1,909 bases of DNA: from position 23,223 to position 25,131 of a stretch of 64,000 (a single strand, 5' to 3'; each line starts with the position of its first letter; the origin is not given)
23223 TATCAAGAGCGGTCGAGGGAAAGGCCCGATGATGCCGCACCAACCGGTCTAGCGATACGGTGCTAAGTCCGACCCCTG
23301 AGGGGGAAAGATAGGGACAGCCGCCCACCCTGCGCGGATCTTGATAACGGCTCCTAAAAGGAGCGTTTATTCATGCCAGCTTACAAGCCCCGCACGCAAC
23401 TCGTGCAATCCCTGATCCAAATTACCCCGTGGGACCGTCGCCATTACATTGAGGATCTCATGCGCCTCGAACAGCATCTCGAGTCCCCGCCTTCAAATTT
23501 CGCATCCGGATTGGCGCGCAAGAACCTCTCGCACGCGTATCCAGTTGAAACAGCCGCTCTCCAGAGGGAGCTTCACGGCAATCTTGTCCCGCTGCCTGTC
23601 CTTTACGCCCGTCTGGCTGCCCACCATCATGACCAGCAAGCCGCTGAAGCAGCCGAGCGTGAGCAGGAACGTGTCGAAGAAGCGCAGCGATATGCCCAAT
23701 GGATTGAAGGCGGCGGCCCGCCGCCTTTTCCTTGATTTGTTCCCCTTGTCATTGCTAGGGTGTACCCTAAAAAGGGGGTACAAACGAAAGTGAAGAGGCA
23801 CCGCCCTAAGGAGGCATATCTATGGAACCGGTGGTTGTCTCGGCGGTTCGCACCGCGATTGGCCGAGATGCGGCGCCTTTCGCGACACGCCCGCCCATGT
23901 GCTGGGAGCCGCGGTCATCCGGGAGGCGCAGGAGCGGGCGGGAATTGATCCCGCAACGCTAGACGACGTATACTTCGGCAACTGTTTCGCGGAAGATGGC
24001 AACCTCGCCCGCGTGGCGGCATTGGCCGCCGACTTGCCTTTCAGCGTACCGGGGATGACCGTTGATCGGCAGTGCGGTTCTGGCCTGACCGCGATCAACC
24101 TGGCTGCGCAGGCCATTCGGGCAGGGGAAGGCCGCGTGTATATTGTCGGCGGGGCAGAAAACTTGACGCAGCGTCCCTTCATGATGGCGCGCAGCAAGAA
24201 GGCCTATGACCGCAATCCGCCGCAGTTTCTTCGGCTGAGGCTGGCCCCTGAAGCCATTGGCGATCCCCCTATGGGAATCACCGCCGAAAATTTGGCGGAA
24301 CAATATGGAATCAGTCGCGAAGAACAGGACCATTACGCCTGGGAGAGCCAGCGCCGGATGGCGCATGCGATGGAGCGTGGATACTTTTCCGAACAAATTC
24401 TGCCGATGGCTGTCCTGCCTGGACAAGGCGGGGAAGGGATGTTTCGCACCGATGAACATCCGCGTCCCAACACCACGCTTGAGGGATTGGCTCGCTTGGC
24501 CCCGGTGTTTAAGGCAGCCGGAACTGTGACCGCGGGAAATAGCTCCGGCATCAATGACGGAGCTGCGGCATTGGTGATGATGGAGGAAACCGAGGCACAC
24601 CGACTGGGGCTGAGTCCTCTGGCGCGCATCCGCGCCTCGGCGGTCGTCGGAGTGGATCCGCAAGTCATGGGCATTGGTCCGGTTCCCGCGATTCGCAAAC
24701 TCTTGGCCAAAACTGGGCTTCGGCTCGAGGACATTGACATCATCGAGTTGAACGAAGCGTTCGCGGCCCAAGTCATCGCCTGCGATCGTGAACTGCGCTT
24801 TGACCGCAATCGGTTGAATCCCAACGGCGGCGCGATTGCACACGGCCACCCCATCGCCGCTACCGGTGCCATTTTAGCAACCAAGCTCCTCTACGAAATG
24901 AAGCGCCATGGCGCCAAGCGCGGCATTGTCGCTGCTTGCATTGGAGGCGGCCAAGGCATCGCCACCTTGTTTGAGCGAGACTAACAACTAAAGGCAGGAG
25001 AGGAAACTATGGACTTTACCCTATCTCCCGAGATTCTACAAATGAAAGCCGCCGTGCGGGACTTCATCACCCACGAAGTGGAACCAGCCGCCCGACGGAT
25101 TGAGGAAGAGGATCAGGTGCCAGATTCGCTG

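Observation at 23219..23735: SAM-I riboswitch controlling a 120-aa orphan gene with no known sulfur or methionine function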

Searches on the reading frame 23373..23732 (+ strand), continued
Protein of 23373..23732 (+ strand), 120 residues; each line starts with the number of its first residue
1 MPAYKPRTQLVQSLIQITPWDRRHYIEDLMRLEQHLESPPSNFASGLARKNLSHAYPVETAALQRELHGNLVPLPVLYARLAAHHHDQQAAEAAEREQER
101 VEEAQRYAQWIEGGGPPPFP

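Call 43: predict_structure(alignment_id=A2)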
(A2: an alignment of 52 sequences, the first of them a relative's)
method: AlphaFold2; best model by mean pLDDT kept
length: 120 residues; sequences in the alignment: 52
mean_pLDDT: 93.6   pTM: 0.73
mean pLDDT of the five models: 93.6, 93.3, 92.8, 92.1, 91.0
residues with pLDDT >= 90: 103; 70-90: 15; 50-70: 2; < 50: 0
segments of 3 or more residues with pLDDT < 50: none
pLDDT, mean of each block of 10 residues (from residue 1): 85 95 96 95 96 96 96 90 89 95 97 93
secondary structure, 60 per line:
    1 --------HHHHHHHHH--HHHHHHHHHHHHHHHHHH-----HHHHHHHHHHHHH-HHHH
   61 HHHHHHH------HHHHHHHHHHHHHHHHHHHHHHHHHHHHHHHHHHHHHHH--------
elements in order: H9-17 H20-37 H43-55 H57-67 H74-112

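Call 48: fold_search(model_id=the predicted structure, library=pdb)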
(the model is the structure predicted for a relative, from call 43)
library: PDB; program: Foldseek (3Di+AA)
matches with E <= 10: 47; with E <= 0.001: 0
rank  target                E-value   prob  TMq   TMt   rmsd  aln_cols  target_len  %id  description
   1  7enc_g                1.1e+00  0.23  0.34  0.25  18.8       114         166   15  TFIID-based PIC-Mediator holo-complex in fully-assembled state (hPIC-MED) (released 2021-05-26)
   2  3nrx_B                1.8e+00  0.16  0.32  0.33  12.1       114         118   15  Insights into anti-parallel microtubule crosslinking by PRC1, a conserved non-motor microtubule binding protein (released 2010-08-18)
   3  7s8t_B                2.4e+00  0.06  0.21  0.28  12.2        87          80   17  M. xanthus ferritin-like protein EncC (released 2022-02-02)
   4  1lrz                  2.7e+00  0.09  0.23  0.08   9.8        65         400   22  x-ray crystal structure of staphylococcus aureus femA (released 2002-09-04)
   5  6ofg_A                2.9e+00  0.08  0.23  0.33  10.7        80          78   11  In vitro polymerized PrgI V67A filaments (released 2019-07-10)
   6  4ddj                  3.0e+00  0.08  0.19  0.26  10.2        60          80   17  Crystal structure of saposin A in complex with lauryldimethylamine-N-oxide (LDAO) (released 2012-02-15)
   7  8t0p_B                3.5e+00  0.11  0.31  0.35  16.2       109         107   12  Structure of Cse4 bound to Ame1 and Okp1 (released 2023-09-27)
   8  2ic9_A                3.7e+00  0.08  0.23  0.33  10.3        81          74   18  The Coiled-coil Domain (residues 1-93) Structure of the Sin Nombre Virus Nucleocapsid Protein (released 2007-02-27)
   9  2ic6_B                3.7e+00  0.08  0.23  0.33  10.6        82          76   18  The Coiled-coil Domain (residues 1-75) Structure of the Sin Nombre Virus Nucleocapsid Protein (released 2007-02-27)
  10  2ic6_A                4.4e+00  0.07  0.23  0.34   9.7        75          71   19  The Coiled-coil Domain (residues 1-75) Structure of the Sin Nombre Virus Nucleocapsid Protein (released 2007-02-27)
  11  6ezn_E                5.0e+00  0.06  0.24  0.32  14.2        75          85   12  Cryo-EM structure of the yeast oligosaccharyltransferase (OST) complex (released 2018-01-17)
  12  9unn_B                5.0e+00  0.06  0.19  0.04  10.2        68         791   13  native NMDA receptor-GluN1/N2A-S3 in the closed state (released 2026-02-18)
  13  8t1i_I                5.0e+00  0.04  0.23  0.04  14.8       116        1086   19  Atomic model of the mammalian Mediator complex with MED26 subunit (released 2024-06-12)
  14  6dwb_A                5.4e+00  0.06  0.23  0.33  11.0        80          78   11  Structure of the Salmonella SPI-1 type III secretion injectisome needle filament (released 2018-10-03)
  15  7ad8_I                5.4e+00  0.02  0.19  0.13  22.6       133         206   13  Core TFIIH-XPA-DNA complex with modelled p62 subunit (released 2021-07-28)
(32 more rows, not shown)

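Call 51: find_related_loci(query=A6, collection=metagenome_contigs, flank=1200)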
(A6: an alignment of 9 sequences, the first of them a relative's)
Query A6 (123 aa) in metagenome_contigs; peptide patterns used: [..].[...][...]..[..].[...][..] (x = any residue, [..] = any of these).
39 stretches matched a pattern; 8 encode a relative of the query (tblastn E <= 1e-3); 8 distinct loci.
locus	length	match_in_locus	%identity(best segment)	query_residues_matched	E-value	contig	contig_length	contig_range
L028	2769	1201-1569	52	1-122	7e-37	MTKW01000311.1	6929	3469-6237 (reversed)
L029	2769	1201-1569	52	1-122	7e-37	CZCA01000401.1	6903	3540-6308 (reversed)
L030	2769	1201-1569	52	1-122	7e-37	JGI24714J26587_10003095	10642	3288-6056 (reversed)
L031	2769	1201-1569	52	1-122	7e-37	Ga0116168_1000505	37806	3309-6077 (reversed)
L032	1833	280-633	44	1-121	5e-28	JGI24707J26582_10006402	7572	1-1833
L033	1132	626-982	39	1-122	3e-20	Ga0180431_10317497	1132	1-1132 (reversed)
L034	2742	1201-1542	38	6-122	4e-19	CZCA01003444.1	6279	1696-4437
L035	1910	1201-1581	35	1-122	2e-11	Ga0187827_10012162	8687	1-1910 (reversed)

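Call 52: find_related_loci(query=A6, collection=viral_contigs, flank=3000)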
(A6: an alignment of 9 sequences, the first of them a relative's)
Query A6 (123 aa) in viral_contigs; peptide patterns used: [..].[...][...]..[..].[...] (x = any residue, [..] = any of these).
13 stretches matched a pattern, but none encodes a relative of the query by tblastn (E <= 1e-3).

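Call 53: find_related_loci(query=A4, collection=viral_contigs, flank=3000)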
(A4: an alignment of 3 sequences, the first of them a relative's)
Query A4 (120 aa) in viral_contigs; peptide patterns used: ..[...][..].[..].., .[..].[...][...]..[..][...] (x = any residue, [..] = any of these).
76 stretches matched a pattern, but none encodes a relative of the query by tblastn (E <= 1e-3).

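Call 58: search_solved_structures(query=A2, max_evalue=1)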
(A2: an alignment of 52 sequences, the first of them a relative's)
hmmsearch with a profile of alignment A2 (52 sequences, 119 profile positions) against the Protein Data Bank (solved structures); distinct sequences matched with E-value up to 1: 3.
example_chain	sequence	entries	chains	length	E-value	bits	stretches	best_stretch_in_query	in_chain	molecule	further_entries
5xyi_G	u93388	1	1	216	0.033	17.7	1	50-111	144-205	40S ribosomal protein S6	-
8w9z_D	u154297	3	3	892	0.7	13.5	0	40-113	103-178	PAP1(pTAC3)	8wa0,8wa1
2uwj_E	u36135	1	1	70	0.89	13.1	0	41-89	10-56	TYPE III EXPORT PROTEIN PSCE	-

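Call 62: fold_search(model_id=the predicted structure, library=viral)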
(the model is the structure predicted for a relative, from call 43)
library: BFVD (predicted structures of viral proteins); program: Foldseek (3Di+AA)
matches with E <= 10: 226; with E <= 0.001: 0
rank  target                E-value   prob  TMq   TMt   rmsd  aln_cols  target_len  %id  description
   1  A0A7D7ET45            5.2e-01  0.15  0.20  0.24  11.8        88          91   11  (no name in the UniProt tables at hand)
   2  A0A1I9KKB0            5.6e-01  0.18  0.27  0.25  15.3       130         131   14  Uncharacterized protein [Lactobacillus phage SA-C12]
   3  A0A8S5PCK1            7.6e-01  0.16  0.30  0.24  18.0       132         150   15  Uncharacterized protein [Siphoviridae sp. ctmpG14]
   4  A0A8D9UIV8            1.3e+00  0.07  0.23  0.12  11.4       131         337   14  P [Asclepias syriaca virus 2]
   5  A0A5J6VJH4            1.4e+00  0.16  0.31  0.29  18.4       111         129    4  Uncharacterized protein [Megaviridae environmental sample]
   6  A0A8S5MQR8            1.5e+00  0.12  0.21  0.32   9.5        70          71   14  Acb2/Tad1 hairpin domain-containing protein [Myoviridae sp. ctCjb12]
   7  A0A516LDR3            1.6e+00  0.12  0.27  0.08  15.9       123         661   15  (no name in the UniProt tables at hand)
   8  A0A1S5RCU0            1.6e+00  0.10  0.20  0.16  11.2        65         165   15  Uncharacterized protein [Lactobacillus phage P1]
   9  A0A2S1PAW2            1.6e+00  0.07  0.20  0.13  11.8       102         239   14  3'-phosphate/5'-hydroxy nucleic acid ligase [Mycobacterium phage AlishaPH]
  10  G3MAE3                1.7e+00  0.25  0.32  0.42  16.6        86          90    9  Gp402 [Bacillus phage G]
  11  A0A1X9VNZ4            1.7e+00  0.08  0.22  0.08  20.4        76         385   20  Helicase C-terminal domain-containing protein (Fragment) [Mimivirus AB-566-O17]
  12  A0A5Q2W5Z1            1.8e+00  0.09  0.22  0.26   8.1        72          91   12  (no name in the UniProt tables at hand)
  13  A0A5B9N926            2.2e+00  0.25  0.45  0.37   9.7       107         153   15  (no name in the UniProt tables at hand)
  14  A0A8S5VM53            2.2e+00  0.11  0.32  0.08  13.4       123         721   15  (no name in the UniProt tables at hand)
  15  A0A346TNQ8            2.4e+00  0.12  0.34  0.23  14.2       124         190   11  (no name in the UniProt tables at hand)
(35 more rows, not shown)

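Call 65: find_encoding_contigs(protein=P0011, flank=3000, max_places=3)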
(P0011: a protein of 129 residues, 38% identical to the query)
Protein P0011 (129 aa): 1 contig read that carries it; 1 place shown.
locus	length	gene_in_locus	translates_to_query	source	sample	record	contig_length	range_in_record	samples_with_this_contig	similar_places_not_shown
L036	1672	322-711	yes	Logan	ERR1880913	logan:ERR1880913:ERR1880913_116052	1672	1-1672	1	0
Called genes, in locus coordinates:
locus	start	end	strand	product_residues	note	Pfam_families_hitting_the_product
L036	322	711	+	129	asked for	-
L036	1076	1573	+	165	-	PF01475:FUR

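Call 66: find_encoding_contigs(protein=P0010, flank=3000, max_places=3)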
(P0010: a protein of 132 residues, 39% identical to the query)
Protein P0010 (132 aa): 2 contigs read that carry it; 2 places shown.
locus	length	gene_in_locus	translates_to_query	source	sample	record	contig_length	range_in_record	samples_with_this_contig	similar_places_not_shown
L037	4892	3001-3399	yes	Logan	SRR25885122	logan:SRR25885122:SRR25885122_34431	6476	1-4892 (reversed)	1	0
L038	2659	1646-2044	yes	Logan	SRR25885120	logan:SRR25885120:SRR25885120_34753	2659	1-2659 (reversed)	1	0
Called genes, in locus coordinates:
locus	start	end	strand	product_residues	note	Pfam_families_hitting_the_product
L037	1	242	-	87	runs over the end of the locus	-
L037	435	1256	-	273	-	-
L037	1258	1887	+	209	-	-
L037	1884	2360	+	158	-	-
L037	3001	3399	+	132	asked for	-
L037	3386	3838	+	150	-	-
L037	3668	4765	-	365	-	PF00589:Phage_integrase (weak)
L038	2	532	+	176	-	?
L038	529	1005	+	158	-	-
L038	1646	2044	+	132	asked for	-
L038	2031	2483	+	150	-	-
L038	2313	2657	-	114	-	?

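Call 71: search_protein_families(library=ncbifam, alignment_id=A2, max_evalue=0.01)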
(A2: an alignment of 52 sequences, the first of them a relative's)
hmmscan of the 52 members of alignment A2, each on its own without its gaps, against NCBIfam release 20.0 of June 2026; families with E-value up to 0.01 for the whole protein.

A. member 1, P0001 (120 aa): 0 families

B. families by the number of members that match (of 52 scanned): 3 families
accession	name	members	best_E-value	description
NF046042.1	LicT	1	0.0054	BglG family transcription antiterminator LicT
NF047778.1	LIC_10450_fam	1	0.0061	LIC_10450 family protein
NF033551.1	transpos_IS1182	1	0.0073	IS1182 family transposase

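Call 72: search_protein_families(library=padloc, alignment_id=A2, max_evalue=0.01)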
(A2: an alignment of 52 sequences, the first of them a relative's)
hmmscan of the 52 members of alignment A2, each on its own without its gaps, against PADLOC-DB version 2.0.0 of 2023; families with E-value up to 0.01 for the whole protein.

A. member 1, P0001 (120 aa): 0 families

B. families by the number of members that match (of 52 scanned): 1 family
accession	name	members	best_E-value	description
PDLC00511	JetC1|JetC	1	0.0032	DUF3584 domain; MukB-like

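Call 77: search_protein_families(library=pfam, proteins=[L027:566-1615:-, L027:1803-2597:+, L027:3523-3846:+, L027:4166-5020:+, L027:5076-5621:+, L027:5694-6296:+, L019:4447-5181:+, L037:3386-3838:+, L026:4387-4938:+], max_evalue=0.001)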
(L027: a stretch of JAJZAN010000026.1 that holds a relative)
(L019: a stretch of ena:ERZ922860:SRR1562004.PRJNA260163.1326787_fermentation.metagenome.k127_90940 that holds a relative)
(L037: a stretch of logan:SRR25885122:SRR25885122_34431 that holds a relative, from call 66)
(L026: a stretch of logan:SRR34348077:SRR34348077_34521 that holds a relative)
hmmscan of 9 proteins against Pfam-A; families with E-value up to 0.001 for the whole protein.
L027:566-1615:- (349 aa): 1 family
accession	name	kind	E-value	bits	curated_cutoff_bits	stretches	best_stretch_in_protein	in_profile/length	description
PF04471.18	Mrr_cat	-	3.7e-13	50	21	1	17-128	6-113/115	Restriction endonuclease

L027:1803-2597:+ (264 aa): 1 family
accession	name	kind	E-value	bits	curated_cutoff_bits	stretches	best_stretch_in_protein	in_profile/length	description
PF01988.24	VIT1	-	3.3e-57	194.2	28.1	1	46-256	1-213/214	VIT family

L027:3523-3846:+ (107 aa): 0 families

L027:4166-5020:+ (284 aa): 2 families
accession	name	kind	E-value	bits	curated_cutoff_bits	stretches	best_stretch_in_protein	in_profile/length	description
PF13421.11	Band_7_1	-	8.1e-10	39.1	24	1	36-224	8-203/211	SPFH domain-Band 7 family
PF01145.31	Band_7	-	2.2e-09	38.1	23.6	1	47-213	3-143/176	SPFH domain / Band 7 family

L027:5076-5621:+ (181 aa): 0 families

L027:5694-6296:+ (200 aa): 1 family
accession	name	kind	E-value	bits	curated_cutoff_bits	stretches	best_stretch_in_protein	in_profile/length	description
PF00574.28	CLP_protease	-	6.3e-76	254.7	20.2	1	15-196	2-181/182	Clp protease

L019:4447-5181:+ (244 aa): 0 families

L037:3386-3838:+ (150 aa): 0 families

L026:4387-4938:+ (183 aa): 0 families

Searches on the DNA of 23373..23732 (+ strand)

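Call 35: search_rna_families(sources=[L013, L014, L018, L019, L022, L023, L024, L025, L026, L010], threshold=gathering, show_alignments=0)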
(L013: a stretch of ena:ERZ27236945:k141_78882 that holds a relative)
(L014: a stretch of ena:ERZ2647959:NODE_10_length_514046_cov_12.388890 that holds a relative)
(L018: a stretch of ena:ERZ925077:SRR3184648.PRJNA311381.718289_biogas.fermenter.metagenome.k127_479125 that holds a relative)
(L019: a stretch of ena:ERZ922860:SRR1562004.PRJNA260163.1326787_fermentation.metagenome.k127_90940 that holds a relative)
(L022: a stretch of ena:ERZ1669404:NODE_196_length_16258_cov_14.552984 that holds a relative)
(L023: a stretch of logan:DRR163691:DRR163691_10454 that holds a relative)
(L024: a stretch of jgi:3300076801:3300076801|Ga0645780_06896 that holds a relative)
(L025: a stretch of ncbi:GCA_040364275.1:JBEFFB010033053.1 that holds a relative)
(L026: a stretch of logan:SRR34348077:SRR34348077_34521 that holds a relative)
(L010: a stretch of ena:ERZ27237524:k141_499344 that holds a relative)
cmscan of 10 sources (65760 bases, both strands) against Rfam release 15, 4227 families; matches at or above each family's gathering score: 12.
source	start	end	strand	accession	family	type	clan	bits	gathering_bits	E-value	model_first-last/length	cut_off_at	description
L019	3727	3869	+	RF00162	SAM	Cis-reg; riboswitch;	CL00012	85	44.4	1.2e-18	1-108/108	no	SAM riboswitch aptamer (S box leader)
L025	1587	1728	+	RF00162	SAM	Cis-reg; riboswitch;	CL00012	83.8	44.4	2.6e-18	1-108/108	no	SAM riboswitch aptamer (S box leader)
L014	3727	3868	+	RF00162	SAM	Cis-reg; riboswitch;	CL00012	83.2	44.4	4e-18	1-108/108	no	SAM riboswitch aptamer (S box leader)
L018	2942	3083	+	RF00162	SAM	Cis-reg; riboswitch;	CL00012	83.2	44.4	4e-18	1-108/108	no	SAM riboswitch aptamer (S box leader)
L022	103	203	+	RF00162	SAM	Cis-reg; riboswitch;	CL00012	81.1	44.4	1.6e-17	1-108/108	no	SAM riboswitch aptamer (S box leader)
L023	103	203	+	RF00162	SAM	Cis-reg; riboswitch;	CL00012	81.1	44.4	1.6e-17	1-108/108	no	SAM riboswitch aptamer (S box leader)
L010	5847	5945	+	RF00162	SAM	Cis-reg; riboswitch;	CL00012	78.1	44.4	1.2e-16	1-108/108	no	SAM riboswitch aptamer (S box leader)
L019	1389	1461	+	RF00005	tRNA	Gene; tRNA;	CL00001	72.3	29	7.6e-14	1-71/71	no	tRNA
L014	1120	1192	+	RF00005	tRNA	Gene; tRNA;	CL00001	71.5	29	1.3e-13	1-71/71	no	tRNA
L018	335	407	+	RF00005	tRNA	Gene; tRNA;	CL00001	71.5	29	1.3e-13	1-71/71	no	tRNA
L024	1193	1266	-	RF00005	tRNA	Gene; tRNA;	CL00001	67.7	29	1.4e-12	1-71/71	no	tRNA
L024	3493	3601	+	RF00162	SAM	Cis-reg; riboswitch;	CL00012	61.2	44.4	9.7e-12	1-108/108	no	SAM riboswitch aptamer (S box leader)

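Call 45: search_rna_families(sources=[L027, L013], threshold=evalue, max_evalue=0.01, show_alignments=2)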
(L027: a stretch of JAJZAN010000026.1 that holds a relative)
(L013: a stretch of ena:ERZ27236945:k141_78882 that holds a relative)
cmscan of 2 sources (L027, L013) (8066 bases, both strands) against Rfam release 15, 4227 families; matches with E-value up to 0.01: 1.
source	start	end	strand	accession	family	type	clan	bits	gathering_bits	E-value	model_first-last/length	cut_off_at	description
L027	2823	2922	+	RF00162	SAM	Cis-reg; riboswitch;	CL00012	78.1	44.4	1.5e-17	1-108/108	no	SAM riboswitch aptamer (S box leader)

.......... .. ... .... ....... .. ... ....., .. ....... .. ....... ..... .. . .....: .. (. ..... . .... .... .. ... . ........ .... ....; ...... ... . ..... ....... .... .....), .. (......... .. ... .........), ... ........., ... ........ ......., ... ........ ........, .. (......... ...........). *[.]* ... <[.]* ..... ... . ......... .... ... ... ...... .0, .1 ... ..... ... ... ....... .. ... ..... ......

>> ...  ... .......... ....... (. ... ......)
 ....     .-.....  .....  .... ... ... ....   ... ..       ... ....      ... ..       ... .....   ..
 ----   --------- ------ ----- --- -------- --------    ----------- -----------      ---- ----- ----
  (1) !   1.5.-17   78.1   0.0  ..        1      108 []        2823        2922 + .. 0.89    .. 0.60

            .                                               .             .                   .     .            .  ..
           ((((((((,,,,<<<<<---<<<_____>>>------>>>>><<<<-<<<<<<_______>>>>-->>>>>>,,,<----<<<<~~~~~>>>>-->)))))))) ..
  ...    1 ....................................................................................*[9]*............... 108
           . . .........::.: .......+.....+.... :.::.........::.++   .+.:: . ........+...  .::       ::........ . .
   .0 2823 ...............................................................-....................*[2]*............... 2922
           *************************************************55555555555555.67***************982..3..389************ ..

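Call 54: search_rna_families(sources=[L028, L032, L033, L034, L035], threshold=gathering)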
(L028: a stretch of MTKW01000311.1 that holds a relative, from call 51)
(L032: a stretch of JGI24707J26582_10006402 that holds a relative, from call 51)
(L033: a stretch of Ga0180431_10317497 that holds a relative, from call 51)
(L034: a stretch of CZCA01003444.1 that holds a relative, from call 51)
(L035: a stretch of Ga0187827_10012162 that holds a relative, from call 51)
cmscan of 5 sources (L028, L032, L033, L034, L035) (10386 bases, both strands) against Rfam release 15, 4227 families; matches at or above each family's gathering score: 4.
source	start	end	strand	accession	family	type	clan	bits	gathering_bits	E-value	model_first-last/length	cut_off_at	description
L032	120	224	+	RF00162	SAM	Cis-reg; riboswitch;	CL00012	85.5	44.4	1.3e-19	1-108/108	no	SAM riboswitch aptamer (S box leader)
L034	915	1056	+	RF00162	SAM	Cis-reg; riboswitch;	CL00012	83.2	44.4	6.3e-19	1-108/108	no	SAM riboswitch aptamer (S box leader)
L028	1036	1144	+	RF00162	SAM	Cis-reg; riboswitch;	CL00012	82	44.4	1.4e-18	1-108/108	no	SAM riboswitch aptamer (S box leader)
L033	380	483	+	RF00162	SAM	Cis-reg; riboswitch;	CL00012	57.9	44.4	1.4e-11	1-108/108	no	SAM riboswitch aptamer (S box leader)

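Call 67: search_rna_families(sources=[L036, L037, L026, L035], threshold=evalue, max_evalue=0.1)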
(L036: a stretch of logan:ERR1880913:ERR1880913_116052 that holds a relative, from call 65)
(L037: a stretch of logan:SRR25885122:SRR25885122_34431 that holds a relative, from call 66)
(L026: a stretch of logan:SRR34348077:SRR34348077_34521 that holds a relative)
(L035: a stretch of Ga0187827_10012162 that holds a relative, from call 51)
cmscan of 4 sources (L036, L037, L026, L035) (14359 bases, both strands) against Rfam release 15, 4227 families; matches with E-value up to 0.1: 1.
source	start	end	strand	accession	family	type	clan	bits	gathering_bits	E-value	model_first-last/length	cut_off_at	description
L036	52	192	+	RF00162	SAM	Cis-reg; riboswitch;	CL00012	81.4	44.4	2.9e-18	1-108/108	no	SAM riboswitch aptamer (S box leader)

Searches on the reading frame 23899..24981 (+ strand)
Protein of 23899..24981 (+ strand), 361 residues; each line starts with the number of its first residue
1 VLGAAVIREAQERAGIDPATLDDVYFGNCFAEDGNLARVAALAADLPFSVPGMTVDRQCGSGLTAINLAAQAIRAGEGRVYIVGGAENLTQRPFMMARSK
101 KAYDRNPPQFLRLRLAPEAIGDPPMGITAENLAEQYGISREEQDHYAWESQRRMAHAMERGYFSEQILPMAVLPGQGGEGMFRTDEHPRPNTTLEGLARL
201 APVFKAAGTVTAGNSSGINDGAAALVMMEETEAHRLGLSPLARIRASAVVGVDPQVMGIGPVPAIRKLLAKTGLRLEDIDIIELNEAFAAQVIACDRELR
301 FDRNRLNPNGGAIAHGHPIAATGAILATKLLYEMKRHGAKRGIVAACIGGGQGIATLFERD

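Call 4: search_protein_families(library=pfam, proteins=[window:23899-24981:+], max_evalue=0.1)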
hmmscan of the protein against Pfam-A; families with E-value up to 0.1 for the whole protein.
window:23899-24981:+ (361 aa): 5 families
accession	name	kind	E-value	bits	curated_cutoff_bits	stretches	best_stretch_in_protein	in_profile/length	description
PF00108.29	Thiolase_N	-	5.4e-67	226.3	26.4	1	2-230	26-259/260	Thiolase, N-terminal domain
PF02803.24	Thiolase_C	-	6.2e-45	152.2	27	1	239-360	2-123/123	Thiolase, C-terminal domain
PF00109.32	ketoacyl-synt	-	8e-09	35.9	20.8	1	43-101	158-217/252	Beta-ketoacyl synthase, N-terminal domain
PF08545.16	ACP_syn_III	-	0.0023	18.2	24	0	56-91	4-39/80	3-Oxoacyl-[acyl-carrier-protein (ACP)] synthase III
PF22691.2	Thiolase_C_1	-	0.058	13.5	28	0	268-300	27-59/144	Thiolase C-terminal domain-like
